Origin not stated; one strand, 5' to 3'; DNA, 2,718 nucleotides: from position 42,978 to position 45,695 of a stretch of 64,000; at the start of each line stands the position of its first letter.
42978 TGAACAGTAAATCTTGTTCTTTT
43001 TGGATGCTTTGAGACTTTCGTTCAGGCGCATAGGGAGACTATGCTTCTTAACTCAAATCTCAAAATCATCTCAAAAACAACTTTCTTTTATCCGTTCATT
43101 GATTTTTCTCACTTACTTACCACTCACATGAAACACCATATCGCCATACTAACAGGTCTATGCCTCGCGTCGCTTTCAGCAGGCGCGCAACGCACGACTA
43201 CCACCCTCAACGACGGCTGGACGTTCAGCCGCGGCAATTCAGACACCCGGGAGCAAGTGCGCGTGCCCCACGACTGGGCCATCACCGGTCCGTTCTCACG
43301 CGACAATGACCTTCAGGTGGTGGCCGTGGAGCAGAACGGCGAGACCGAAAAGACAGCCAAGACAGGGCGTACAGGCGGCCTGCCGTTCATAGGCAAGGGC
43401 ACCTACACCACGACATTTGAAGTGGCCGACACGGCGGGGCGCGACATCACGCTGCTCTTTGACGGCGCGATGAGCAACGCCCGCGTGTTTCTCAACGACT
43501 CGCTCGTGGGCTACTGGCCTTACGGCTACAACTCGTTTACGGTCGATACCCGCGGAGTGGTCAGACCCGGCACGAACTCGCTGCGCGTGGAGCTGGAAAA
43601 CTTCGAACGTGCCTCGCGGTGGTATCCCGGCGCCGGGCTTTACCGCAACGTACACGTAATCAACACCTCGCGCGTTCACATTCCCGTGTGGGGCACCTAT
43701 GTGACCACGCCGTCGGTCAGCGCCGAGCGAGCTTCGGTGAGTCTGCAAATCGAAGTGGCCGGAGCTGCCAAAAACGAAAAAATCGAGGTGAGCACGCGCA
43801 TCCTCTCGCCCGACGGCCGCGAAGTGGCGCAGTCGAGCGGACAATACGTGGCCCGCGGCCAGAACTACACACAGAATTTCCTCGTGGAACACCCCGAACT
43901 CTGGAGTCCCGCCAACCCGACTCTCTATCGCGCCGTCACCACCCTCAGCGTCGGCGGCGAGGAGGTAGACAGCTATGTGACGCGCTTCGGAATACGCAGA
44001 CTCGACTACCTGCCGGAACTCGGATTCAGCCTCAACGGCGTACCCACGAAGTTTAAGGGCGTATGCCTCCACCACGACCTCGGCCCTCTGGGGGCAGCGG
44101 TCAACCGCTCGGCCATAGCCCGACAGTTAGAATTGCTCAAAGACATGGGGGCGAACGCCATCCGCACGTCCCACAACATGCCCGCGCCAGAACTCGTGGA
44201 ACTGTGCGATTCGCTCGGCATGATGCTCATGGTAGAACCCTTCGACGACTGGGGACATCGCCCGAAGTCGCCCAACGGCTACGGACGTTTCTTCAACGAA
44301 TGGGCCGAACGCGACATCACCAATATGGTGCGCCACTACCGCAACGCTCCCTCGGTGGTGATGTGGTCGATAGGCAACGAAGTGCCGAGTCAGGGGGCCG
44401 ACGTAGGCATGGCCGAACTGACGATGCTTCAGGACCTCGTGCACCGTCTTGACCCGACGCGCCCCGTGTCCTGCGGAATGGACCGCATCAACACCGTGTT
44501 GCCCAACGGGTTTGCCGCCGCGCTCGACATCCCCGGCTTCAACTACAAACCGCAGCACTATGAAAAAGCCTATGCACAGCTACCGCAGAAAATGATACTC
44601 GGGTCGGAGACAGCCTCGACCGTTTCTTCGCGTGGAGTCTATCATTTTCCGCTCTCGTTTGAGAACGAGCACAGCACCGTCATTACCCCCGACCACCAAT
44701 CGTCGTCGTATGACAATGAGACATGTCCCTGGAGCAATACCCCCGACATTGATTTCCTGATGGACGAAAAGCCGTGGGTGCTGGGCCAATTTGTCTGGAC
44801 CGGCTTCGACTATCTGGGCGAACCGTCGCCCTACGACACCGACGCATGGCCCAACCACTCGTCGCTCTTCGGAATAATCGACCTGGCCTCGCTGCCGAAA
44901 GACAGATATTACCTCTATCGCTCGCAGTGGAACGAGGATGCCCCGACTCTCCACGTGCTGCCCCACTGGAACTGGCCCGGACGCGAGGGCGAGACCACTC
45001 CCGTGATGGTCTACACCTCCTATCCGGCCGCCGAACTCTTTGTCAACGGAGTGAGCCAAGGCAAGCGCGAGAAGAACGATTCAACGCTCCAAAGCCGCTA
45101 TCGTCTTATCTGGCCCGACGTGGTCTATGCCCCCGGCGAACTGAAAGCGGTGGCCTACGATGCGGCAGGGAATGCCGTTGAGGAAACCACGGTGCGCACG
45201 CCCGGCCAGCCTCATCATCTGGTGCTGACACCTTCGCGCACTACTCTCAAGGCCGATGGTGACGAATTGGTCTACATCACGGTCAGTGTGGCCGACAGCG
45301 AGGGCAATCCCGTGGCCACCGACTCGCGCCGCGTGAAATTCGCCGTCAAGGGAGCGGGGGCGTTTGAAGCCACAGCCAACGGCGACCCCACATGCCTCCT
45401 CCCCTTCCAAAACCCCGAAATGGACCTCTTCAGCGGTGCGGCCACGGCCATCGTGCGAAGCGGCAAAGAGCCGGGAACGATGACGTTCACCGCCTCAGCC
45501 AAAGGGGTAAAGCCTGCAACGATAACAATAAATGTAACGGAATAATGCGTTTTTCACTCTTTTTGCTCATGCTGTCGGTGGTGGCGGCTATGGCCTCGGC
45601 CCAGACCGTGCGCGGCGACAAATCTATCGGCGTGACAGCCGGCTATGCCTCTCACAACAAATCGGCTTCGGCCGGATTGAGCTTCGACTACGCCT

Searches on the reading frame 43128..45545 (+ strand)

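Call 43: search_protein_families(library=pfam, proteins=[window:43128-45545:+], max_evalue=0.001)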
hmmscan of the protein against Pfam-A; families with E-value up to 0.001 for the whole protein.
window:43128-45545:+ (805 aa): 7 families
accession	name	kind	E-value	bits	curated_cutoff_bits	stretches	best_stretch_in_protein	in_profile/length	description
PF18565.7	Glyco_hydro2_C5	-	2e-32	111.6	32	1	698-800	1-103/103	Glycoside hydrolase family 2 C-terminal domain 5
PF02836.23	Glyco_hydro_2_C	-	4.6e-23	82.2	21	1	300-454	8-165/302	Glycosyl hydrolases family 2, TIM barrel domain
PF16355.11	DUF4982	-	3.6e-22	78.5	23.9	1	621-684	1-60/61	Domain of unknown function (DUF4982)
PF00703.27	Glyco_hydro_2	-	1.4e-19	71.3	23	1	190-290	5-109/109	Glycosyl hydrolases family 2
PF02837.24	Glyco_hydro_2_N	-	3.4e-09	37.3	28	1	41-178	31-166/169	Glycosyl hydrolases family 2, sugar binding domain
PF09134.16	Invasin_D3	-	4.3e-07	30.8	33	1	702-803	9-95/98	Invasin, domain 3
PF22666.2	Glyco_hydro_2_N2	-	5.2e-06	27.1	27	1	92-158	51-119/167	Glycosyl hydrolase 2 galactose-binding domain-like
